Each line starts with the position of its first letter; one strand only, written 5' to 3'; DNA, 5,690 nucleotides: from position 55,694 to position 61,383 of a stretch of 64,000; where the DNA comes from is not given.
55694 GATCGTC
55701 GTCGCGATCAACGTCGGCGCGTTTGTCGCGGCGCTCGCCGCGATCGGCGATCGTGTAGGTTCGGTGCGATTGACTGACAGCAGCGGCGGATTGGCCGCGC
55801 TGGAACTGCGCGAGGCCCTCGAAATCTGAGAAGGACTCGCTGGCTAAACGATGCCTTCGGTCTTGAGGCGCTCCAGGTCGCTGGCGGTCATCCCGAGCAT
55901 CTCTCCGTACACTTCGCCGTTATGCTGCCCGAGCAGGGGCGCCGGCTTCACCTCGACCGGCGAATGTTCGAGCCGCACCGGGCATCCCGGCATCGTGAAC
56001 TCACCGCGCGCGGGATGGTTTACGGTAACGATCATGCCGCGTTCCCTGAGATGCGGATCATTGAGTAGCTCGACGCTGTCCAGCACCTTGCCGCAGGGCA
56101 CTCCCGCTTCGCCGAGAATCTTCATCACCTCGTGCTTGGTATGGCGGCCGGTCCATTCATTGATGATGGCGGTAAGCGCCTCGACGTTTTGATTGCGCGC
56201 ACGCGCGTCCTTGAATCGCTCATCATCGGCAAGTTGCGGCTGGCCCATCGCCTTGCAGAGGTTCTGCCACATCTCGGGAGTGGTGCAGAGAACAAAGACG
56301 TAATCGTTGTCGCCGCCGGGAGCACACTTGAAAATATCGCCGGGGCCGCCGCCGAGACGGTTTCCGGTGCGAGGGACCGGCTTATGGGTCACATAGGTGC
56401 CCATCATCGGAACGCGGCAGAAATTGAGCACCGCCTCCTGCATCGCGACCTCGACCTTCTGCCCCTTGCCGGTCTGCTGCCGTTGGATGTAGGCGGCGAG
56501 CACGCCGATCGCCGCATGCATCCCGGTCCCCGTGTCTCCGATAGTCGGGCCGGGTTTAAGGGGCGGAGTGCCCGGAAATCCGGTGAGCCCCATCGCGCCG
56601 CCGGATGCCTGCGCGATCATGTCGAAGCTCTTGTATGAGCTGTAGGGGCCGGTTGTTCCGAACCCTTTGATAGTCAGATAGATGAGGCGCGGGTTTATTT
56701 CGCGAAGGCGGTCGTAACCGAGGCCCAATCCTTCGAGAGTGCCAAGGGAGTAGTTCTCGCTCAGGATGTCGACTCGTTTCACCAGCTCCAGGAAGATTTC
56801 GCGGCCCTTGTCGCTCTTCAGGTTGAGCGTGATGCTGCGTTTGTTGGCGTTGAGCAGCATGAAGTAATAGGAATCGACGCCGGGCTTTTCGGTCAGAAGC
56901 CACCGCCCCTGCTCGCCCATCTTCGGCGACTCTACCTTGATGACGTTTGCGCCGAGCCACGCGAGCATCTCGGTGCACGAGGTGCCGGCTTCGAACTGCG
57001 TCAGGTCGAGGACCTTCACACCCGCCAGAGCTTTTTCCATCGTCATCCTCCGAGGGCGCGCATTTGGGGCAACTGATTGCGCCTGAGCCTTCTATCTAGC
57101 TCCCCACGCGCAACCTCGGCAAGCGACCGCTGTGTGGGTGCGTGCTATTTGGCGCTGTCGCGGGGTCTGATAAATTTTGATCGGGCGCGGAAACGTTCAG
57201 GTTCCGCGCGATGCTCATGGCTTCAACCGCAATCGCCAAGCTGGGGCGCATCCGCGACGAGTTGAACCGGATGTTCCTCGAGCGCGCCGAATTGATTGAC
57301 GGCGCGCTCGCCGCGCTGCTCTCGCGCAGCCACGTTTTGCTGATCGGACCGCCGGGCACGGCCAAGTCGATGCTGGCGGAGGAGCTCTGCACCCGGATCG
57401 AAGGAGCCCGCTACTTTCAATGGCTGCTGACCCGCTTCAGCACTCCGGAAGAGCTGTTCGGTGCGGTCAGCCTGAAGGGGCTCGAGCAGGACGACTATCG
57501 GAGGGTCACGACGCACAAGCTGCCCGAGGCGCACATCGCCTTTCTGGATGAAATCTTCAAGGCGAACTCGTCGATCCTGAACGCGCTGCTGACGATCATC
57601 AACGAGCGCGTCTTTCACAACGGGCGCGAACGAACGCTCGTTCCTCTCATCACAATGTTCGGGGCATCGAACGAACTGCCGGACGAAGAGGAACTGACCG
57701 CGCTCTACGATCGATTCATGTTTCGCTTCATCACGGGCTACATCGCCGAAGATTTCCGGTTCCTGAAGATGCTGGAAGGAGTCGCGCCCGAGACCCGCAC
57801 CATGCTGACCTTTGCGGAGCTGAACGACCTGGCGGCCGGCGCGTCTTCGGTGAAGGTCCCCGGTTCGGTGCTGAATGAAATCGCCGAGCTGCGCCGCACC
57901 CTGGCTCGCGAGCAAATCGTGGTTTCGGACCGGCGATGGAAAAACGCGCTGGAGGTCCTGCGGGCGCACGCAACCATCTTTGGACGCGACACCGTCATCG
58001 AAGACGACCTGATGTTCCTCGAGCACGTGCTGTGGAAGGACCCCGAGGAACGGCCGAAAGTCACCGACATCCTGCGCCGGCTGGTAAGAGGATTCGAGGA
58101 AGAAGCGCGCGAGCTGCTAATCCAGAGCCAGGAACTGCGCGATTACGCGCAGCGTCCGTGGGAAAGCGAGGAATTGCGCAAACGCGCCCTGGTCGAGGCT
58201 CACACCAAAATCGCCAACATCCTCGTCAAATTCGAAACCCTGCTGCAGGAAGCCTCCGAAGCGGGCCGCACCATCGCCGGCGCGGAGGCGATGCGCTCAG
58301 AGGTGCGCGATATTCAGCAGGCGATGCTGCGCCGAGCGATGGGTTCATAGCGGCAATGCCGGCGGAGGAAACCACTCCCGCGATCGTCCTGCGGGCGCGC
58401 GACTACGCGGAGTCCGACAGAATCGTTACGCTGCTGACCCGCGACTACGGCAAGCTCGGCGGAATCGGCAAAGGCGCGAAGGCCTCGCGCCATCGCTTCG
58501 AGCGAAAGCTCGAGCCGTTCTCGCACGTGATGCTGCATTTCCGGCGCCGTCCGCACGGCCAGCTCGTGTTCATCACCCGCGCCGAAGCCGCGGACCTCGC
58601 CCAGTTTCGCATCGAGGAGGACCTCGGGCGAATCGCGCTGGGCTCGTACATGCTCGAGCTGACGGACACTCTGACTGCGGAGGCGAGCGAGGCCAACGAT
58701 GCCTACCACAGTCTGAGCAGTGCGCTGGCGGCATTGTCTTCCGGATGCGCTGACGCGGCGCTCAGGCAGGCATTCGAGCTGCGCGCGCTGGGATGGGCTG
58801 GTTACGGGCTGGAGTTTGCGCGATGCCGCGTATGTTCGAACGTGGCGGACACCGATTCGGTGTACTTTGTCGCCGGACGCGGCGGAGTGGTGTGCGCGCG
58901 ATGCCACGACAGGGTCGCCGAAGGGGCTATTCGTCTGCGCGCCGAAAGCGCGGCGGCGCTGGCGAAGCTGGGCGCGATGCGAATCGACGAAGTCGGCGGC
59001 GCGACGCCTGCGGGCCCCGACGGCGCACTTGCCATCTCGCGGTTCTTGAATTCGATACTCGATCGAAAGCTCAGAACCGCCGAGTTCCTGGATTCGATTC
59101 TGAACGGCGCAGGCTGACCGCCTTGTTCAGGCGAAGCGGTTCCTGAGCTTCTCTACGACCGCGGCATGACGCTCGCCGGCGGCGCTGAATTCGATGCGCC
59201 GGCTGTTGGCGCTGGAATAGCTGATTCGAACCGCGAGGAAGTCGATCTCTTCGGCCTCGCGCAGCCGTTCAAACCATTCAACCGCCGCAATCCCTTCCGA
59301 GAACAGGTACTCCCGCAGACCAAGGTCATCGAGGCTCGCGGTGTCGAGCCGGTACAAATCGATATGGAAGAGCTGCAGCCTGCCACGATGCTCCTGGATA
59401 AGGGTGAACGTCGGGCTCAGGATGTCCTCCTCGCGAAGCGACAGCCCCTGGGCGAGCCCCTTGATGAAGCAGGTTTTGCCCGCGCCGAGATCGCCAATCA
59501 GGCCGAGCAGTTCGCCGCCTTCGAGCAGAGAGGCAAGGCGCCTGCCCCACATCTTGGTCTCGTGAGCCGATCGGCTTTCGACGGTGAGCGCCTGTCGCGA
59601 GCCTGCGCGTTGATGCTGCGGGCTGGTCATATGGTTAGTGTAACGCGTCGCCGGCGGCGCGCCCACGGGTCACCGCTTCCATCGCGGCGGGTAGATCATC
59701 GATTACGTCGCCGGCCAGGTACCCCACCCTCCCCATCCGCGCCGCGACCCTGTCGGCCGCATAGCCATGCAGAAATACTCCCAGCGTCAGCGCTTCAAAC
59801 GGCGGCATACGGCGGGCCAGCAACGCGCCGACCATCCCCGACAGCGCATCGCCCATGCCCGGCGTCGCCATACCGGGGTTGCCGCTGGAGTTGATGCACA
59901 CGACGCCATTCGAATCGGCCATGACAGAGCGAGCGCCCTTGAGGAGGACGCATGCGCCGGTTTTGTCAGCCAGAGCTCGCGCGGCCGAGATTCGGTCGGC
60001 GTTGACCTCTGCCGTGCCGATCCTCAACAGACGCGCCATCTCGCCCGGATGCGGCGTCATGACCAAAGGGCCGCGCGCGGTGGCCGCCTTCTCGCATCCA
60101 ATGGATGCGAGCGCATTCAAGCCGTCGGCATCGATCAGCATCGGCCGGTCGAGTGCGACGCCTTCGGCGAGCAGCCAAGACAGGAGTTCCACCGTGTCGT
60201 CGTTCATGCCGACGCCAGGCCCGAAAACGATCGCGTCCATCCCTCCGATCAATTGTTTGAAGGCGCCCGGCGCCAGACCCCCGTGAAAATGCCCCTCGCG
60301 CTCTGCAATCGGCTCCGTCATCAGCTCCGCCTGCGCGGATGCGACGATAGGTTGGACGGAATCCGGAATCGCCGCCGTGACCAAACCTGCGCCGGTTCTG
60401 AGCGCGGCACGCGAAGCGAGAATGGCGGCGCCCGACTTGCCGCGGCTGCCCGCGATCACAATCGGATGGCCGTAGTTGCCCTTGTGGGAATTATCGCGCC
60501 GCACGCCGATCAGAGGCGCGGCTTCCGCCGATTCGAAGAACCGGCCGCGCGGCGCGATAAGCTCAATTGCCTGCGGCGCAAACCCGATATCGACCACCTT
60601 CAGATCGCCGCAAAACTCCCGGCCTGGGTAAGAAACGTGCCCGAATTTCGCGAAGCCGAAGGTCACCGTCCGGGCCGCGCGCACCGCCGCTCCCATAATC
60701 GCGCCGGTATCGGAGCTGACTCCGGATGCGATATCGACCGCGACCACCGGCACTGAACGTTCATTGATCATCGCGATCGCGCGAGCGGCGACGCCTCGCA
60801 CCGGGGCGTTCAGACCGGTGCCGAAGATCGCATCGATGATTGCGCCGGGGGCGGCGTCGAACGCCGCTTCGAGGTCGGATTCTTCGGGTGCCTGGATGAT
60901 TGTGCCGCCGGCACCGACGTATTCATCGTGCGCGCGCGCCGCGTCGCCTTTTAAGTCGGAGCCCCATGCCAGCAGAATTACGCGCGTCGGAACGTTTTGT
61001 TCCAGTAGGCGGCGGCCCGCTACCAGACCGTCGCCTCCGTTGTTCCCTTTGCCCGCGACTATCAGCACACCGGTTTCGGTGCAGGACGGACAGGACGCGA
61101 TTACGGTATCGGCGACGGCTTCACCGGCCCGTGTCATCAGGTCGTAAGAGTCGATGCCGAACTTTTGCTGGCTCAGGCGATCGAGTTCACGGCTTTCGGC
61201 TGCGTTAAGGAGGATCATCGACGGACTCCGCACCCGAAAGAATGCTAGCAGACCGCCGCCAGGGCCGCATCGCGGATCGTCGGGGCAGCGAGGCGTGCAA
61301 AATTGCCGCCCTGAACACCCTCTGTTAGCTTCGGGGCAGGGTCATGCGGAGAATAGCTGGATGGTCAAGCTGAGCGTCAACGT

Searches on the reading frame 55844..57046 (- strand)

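Call 83: search_protein_families(library=pfam, proteins=[window:55844-57046:-], max_evalue=0.000001)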
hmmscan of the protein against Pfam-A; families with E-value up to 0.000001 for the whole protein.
window:55844-57046:- (400 aa): 1 family
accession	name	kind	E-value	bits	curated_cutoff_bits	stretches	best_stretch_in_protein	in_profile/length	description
PF02515.22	CoA_transf_3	-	1.6e-121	406.3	23.3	1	7-376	1-366/366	CoA-transferase family III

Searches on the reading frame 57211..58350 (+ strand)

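Call 83: search_protein_families(library=pfam, proteins=[window:57211-58350:+], max_evalue=0.000001)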
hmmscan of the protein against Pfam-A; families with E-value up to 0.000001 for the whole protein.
window:57211-58350:+ (379 aa): 3 families
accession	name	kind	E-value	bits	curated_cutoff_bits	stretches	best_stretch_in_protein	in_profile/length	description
PF20030.5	bpMoxR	-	2.4e-56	190.5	27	1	10-181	2-172/205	MoxR domain in the MoxR-vWA-beta-propeller ternary systems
PF07728.20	AAA_5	-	1.9e-29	102.9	22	1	41-169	1-139/139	AAA domain (dynein-related subfamily)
PF17868.7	AAA_lid_8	-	7e-22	77.5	22.8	1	220-288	2-72/72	AAA lid domain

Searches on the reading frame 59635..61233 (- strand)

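Call 83: search_protein_families(library=pfam, proteins=[window:59635-61233:-], max_evalue=0.000001)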
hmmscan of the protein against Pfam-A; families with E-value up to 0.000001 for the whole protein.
window:59635-61233:- (532 aa): 2 families
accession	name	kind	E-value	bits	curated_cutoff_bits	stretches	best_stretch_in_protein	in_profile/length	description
PF01256.23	Carb_kinase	-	3.5e-49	167.9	27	1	259-515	3-241/242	NAD(P)H-hydrate dehydratase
PF03853.21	YjeF_N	-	4.6e-43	147.5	24.9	1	30-197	2-168/169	YjeF-related protein N-terminus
